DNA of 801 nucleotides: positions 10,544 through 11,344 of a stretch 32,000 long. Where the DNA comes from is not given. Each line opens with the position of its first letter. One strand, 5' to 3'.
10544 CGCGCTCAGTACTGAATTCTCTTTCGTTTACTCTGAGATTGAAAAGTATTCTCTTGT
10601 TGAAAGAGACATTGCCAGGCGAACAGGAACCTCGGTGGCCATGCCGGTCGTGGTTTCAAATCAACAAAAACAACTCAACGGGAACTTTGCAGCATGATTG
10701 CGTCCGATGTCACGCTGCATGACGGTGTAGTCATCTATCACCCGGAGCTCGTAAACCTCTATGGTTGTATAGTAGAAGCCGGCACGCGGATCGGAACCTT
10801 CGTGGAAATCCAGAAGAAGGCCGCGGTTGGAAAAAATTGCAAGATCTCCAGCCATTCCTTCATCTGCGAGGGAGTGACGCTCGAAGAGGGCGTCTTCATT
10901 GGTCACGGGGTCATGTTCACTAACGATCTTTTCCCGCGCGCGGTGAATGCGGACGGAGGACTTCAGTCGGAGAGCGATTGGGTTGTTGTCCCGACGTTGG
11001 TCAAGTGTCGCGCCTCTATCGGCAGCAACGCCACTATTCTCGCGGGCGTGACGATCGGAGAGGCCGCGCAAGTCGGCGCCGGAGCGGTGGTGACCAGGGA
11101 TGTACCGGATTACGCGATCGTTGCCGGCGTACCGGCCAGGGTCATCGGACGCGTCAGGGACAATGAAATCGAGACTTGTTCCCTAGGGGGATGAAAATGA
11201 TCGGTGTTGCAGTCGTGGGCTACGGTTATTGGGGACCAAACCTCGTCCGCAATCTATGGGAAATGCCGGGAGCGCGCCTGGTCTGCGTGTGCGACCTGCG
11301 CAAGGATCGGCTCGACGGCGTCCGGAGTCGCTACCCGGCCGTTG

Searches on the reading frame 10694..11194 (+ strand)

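Call 10: search_protein_families(library=pfam, proteins=[window:10694-11194:+], max_evalue=0.001)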
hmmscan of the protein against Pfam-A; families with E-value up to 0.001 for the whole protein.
window:10694-11194:+ (166 aa): 3 families
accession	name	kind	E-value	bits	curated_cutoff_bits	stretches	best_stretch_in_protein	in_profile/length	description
PF00132.30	Hexapep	-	3.6e-18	64.9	27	3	101-135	2-36/36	Bacterial transferase hexapeptide (six repeats)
PF14602.12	Hexapep_2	-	5.3e-08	32.9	27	1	109-135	10-34/34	Hexapeptide repeat of succinyl-transferase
PF25084.1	LbH_EIF2B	-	1.2e-06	28.9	54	1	25-76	45-94/105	EIF2B subunit epsilon LbH domain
